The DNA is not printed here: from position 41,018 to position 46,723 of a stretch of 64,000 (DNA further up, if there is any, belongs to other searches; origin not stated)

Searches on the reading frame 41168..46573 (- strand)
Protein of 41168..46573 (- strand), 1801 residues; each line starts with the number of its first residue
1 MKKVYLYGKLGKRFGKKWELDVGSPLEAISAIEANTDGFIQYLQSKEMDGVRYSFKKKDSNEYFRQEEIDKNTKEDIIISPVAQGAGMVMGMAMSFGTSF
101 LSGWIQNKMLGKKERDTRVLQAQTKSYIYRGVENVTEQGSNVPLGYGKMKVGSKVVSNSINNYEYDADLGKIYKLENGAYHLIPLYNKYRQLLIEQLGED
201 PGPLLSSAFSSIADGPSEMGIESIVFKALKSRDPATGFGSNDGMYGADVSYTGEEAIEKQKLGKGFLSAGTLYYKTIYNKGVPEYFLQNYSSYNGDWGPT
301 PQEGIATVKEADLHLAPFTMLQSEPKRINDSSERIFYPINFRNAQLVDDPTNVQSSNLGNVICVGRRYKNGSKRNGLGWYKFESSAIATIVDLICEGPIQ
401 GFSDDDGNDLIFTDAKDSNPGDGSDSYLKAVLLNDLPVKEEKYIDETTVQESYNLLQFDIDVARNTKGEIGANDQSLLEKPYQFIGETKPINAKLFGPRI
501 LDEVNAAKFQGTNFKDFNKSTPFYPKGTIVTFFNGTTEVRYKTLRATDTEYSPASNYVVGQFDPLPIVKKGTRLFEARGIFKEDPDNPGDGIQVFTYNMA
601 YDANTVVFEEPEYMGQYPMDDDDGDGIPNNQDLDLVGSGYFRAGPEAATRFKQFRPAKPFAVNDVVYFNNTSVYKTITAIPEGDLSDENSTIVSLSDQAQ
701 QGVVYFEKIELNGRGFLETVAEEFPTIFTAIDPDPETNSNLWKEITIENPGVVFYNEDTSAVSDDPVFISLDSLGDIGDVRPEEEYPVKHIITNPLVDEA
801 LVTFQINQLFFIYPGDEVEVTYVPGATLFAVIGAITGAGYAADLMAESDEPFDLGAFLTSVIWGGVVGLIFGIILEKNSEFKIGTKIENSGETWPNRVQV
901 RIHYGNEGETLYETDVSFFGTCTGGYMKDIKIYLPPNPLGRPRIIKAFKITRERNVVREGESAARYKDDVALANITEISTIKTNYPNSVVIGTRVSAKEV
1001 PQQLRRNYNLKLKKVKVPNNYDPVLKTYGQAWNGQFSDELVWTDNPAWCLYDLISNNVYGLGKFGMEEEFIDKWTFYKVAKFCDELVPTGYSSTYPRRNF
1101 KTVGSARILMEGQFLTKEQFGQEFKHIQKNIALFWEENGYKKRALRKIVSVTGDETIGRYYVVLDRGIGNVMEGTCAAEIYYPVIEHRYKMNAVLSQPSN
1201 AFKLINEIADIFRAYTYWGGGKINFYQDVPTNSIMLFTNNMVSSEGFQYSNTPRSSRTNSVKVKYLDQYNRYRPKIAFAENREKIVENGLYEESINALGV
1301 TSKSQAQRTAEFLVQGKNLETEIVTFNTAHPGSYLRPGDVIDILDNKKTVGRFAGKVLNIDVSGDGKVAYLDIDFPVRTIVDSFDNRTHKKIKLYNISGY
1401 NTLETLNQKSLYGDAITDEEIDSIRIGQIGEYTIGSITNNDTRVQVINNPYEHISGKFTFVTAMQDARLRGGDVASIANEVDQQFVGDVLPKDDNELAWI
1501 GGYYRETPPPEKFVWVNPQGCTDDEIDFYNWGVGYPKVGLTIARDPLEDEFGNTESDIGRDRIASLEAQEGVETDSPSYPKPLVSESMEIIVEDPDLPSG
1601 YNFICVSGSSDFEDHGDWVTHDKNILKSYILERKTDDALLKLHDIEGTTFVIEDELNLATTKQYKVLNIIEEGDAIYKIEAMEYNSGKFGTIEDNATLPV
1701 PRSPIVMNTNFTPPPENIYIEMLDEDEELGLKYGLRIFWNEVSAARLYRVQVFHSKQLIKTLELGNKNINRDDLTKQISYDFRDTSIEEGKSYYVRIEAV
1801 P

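Call 41: search_protein_families(library=pfam, proteins=[window:41168-46573:-], max_evalue=0.001)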
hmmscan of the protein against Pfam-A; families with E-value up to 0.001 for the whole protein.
window:41168-46573:- (1801 aa): 1 family
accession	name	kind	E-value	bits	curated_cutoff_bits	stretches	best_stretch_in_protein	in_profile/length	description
PF13550.12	Phage-tail_3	-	9.3e-19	68.3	23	1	1197-1346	2-151/164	Putative phage tail protein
